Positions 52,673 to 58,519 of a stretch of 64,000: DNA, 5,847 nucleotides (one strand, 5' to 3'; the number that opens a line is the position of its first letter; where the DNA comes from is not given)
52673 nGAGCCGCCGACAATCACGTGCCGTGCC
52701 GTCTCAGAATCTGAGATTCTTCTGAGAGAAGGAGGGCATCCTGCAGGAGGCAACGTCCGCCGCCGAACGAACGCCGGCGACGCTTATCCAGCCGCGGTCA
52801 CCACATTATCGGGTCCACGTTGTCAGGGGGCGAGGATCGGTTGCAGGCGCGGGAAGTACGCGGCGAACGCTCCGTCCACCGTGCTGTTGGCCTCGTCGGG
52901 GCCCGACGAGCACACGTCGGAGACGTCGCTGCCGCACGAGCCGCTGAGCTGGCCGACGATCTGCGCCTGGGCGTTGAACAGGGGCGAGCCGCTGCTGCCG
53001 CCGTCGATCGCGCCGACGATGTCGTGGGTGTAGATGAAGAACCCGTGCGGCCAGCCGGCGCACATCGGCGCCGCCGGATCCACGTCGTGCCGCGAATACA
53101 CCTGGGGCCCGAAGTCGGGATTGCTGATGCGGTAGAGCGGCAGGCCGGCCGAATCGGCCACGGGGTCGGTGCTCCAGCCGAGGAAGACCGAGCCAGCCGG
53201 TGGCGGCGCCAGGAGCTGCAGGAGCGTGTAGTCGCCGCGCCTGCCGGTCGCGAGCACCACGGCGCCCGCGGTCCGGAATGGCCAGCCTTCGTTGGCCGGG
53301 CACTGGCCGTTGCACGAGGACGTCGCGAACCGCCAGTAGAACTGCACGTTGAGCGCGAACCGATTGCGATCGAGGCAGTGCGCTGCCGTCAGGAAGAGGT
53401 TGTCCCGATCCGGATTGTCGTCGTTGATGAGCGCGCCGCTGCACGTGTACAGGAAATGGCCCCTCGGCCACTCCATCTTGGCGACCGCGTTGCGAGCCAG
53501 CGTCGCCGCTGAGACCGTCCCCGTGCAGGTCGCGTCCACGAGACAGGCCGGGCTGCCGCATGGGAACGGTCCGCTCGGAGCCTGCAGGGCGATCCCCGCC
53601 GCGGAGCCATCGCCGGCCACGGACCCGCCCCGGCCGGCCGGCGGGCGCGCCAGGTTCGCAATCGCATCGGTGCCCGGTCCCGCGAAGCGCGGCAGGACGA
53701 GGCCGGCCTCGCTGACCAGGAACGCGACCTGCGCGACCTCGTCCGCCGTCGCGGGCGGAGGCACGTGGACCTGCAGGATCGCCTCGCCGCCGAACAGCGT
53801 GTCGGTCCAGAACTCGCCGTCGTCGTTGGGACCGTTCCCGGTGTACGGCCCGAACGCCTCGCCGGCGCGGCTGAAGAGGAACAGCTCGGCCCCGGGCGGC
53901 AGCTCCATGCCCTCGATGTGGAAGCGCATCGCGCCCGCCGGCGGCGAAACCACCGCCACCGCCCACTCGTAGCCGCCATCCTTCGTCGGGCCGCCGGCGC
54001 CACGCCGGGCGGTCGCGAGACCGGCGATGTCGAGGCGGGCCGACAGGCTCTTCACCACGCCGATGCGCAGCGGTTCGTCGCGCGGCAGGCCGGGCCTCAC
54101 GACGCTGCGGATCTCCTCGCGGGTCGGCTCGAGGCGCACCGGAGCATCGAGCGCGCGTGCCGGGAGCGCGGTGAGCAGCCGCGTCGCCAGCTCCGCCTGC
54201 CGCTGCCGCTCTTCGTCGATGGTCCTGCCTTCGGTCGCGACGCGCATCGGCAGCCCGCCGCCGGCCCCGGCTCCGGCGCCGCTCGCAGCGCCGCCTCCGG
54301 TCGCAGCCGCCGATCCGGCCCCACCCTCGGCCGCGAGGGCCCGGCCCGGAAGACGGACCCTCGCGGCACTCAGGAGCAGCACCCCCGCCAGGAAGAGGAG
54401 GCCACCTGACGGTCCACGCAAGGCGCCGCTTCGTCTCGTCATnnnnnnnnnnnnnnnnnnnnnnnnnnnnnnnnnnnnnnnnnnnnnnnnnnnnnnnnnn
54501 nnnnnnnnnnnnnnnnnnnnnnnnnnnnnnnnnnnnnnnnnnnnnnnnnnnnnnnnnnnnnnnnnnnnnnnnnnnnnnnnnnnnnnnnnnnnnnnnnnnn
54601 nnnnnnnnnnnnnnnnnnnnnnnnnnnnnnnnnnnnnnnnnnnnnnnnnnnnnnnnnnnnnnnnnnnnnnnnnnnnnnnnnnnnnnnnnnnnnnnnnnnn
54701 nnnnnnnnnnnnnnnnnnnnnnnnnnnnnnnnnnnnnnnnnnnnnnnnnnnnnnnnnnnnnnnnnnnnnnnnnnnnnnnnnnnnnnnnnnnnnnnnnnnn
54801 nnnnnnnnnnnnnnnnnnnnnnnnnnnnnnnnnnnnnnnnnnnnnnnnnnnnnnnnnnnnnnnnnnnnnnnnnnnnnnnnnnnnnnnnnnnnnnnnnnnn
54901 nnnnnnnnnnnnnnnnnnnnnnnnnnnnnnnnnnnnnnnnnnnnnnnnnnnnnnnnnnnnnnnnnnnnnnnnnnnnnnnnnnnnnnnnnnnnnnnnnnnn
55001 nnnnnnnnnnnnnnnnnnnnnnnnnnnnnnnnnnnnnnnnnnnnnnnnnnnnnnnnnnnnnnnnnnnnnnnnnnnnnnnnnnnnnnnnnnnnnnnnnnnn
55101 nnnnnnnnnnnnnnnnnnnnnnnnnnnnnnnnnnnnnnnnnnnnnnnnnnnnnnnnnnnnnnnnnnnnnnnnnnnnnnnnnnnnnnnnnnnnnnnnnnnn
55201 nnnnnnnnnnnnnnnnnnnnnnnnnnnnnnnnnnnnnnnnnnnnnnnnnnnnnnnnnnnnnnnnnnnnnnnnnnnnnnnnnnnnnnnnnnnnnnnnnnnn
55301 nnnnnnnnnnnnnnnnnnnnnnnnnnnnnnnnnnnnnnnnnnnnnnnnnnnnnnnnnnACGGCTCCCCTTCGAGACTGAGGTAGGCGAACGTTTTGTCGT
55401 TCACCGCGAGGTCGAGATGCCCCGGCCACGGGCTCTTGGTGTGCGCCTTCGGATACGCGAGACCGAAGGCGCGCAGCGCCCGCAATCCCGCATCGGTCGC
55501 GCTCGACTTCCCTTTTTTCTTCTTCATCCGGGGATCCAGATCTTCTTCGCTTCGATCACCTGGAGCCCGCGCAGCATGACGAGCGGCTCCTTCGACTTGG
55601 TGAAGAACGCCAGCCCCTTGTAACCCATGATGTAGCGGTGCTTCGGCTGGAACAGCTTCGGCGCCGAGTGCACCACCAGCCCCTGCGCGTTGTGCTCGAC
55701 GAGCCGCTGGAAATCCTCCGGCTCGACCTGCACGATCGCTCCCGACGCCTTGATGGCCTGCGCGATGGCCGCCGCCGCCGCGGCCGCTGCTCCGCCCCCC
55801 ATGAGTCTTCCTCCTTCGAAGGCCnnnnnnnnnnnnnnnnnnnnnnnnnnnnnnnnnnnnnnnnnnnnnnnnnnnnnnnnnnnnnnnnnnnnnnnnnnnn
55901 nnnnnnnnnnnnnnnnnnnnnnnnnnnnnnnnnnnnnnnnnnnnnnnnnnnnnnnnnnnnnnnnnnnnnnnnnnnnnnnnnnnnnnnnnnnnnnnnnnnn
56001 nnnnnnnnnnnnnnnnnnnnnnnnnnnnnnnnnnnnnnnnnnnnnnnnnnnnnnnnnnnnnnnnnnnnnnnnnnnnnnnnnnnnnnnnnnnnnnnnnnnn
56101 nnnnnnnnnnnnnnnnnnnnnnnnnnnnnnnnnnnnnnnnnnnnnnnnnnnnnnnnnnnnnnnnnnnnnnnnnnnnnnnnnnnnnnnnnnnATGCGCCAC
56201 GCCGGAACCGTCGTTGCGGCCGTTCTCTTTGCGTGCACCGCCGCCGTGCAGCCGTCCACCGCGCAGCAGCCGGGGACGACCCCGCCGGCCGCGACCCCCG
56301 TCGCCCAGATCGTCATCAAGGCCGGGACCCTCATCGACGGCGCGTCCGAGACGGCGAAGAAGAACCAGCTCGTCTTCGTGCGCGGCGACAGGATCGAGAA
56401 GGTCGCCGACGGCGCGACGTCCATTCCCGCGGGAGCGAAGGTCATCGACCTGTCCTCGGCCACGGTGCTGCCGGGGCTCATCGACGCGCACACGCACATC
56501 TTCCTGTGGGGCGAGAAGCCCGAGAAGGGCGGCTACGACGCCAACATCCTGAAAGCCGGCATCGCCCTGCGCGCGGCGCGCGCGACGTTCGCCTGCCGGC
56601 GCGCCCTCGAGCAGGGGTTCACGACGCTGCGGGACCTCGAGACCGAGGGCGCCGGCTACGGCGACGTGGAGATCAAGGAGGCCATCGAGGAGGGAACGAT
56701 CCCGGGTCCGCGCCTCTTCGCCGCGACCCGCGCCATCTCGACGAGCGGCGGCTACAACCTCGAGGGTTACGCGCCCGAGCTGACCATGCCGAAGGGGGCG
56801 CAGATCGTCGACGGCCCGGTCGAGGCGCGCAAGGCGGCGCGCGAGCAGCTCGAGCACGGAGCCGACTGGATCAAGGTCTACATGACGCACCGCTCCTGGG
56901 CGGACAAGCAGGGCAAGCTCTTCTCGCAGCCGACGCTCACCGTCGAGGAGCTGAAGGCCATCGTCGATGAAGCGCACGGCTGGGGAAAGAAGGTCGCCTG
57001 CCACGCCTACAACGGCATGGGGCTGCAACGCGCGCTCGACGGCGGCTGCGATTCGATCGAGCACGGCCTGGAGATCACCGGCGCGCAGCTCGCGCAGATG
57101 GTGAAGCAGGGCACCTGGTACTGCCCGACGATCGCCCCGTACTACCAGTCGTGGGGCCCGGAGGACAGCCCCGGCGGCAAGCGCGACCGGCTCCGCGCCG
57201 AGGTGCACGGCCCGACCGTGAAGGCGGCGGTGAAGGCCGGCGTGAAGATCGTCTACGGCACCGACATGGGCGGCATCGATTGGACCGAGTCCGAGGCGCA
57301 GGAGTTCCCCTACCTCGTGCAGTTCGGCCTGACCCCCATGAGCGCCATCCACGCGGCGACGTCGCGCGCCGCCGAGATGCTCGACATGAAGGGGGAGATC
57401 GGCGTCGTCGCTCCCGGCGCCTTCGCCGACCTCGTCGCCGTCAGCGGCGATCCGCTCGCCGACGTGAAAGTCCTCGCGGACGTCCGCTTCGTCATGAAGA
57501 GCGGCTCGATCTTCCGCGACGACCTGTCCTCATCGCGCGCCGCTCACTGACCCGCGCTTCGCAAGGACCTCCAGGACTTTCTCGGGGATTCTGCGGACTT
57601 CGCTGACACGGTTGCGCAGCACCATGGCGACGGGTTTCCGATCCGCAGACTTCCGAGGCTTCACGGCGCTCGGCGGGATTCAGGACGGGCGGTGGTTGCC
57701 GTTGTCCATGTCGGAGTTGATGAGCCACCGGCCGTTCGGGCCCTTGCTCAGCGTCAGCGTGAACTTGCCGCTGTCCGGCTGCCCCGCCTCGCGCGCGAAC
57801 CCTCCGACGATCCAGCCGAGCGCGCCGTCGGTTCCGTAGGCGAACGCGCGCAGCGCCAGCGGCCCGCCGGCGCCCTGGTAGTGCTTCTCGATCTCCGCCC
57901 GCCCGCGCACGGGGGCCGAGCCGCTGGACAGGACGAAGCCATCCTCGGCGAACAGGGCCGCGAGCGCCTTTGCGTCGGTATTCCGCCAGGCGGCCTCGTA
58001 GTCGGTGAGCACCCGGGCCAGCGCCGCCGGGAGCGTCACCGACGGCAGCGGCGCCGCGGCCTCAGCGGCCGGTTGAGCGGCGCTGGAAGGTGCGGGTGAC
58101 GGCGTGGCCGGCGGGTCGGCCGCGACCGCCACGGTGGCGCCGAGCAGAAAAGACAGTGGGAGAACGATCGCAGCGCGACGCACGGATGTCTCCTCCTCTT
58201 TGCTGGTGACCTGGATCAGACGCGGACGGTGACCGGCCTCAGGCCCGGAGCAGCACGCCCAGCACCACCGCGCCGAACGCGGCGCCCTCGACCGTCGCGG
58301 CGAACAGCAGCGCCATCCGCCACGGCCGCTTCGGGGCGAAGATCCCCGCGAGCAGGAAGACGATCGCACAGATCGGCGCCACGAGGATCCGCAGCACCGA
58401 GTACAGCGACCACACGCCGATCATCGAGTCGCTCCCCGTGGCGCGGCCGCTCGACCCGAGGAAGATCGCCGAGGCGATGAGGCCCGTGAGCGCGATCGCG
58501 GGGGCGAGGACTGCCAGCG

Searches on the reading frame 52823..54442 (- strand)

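Call 72: search_protein_families(library=pfam, proteins=[window:52823-54442:-], max_evalue=0.0001)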
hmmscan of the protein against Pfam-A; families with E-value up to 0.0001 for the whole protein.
window:52823-54442:- (539 aa): 1 family
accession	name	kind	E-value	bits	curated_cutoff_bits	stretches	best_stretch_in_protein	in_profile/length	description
PF13365.12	Trypsin_2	-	5.1e-09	37.4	27.6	1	334-497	1-143/144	Trypsin-like peptidase domain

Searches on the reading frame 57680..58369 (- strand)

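Call 72: search_protein_families(library=pfam, proteins=[window:57680-58369:-], max_evalue=0.0001)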
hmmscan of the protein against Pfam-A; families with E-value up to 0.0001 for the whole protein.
window:57680-58369:- (229 aa): 1 family
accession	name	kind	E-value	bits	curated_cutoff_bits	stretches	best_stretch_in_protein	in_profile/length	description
PF14534.12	DUF4440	-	4.1e-08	34.1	25.2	1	118-217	2-107/107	Domain of unknown function (DUF4440)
